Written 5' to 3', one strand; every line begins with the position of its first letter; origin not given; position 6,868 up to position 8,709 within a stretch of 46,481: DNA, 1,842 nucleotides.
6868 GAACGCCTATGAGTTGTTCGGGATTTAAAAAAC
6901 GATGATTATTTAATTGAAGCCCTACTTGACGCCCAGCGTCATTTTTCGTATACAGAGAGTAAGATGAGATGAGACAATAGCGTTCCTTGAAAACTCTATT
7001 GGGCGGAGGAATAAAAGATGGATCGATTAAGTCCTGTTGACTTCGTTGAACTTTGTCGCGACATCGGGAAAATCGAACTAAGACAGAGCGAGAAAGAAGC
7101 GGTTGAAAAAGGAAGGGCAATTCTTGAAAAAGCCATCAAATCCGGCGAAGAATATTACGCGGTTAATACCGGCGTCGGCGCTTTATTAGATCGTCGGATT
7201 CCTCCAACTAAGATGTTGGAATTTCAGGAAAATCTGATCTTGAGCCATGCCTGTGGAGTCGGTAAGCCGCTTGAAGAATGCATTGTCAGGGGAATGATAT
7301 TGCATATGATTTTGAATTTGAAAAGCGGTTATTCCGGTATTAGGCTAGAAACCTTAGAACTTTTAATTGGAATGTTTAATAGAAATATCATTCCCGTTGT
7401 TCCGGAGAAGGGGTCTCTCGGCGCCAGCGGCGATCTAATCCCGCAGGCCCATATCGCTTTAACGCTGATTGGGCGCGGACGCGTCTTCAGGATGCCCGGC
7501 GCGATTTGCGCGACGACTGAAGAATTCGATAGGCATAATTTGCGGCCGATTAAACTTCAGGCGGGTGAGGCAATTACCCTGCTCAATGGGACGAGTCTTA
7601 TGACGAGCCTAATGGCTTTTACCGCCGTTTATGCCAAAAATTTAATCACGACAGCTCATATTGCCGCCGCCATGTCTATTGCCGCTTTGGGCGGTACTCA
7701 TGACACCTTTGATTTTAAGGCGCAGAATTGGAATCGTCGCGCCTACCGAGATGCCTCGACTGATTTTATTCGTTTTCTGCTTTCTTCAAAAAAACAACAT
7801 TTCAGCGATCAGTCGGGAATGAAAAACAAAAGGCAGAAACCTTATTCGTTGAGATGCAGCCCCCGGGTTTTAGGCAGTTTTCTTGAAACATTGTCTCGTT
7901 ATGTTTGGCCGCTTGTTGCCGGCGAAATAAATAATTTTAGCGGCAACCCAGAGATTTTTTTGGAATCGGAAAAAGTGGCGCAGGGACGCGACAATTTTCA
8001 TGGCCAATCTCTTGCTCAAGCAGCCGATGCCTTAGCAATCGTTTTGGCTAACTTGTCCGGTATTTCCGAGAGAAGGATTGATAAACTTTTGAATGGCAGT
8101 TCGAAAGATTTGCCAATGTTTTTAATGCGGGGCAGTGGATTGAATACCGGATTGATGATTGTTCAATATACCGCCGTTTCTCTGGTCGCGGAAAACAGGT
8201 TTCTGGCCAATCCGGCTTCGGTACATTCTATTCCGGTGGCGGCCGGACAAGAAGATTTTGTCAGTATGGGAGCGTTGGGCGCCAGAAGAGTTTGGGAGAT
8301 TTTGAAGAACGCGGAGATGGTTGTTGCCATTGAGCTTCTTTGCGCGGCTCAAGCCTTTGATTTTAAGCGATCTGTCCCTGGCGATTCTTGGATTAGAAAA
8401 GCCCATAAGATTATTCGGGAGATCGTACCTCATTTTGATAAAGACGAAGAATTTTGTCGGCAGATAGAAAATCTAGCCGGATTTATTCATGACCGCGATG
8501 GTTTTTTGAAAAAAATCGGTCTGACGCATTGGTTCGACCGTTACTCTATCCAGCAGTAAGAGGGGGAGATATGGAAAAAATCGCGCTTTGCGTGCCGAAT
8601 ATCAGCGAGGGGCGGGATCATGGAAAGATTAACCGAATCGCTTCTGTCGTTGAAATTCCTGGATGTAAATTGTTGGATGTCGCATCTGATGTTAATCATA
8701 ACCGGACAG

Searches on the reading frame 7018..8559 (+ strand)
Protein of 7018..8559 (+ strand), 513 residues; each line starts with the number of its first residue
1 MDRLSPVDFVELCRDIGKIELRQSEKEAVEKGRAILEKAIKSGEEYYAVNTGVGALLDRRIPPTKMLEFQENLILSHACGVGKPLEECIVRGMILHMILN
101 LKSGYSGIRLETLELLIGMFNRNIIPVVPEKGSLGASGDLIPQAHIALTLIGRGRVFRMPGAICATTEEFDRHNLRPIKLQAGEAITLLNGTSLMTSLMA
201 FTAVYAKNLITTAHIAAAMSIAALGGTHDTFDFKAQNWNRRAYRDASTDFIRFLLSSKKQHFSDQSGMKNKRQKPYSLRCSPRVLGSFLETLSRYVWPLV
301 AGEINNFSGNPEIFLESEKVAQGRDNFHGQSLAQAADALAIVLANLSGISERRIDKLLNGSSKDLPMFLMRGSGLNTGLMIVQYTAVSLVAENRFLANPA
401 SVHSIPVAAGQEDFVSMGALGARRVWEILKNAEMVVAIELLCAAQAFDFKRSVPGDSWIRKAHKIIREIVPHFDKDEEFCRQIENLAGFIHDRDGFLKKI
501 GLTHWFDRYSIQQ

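Call 96: search_protein_families(library=pfam, proteins=[window:7018-8559:+], max_evalue=0.001)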
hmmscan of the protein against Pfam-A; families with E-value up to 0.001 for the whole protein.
window:7018-8559:+ (513 aa): 1 family
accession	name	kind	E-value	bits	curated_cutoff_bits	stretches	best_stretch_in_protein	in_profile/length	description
PF00221.24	Lyase_aromatic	-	1.2e-138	463.1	27.3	1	5-467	2-465/466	Aromatic amino acid lyase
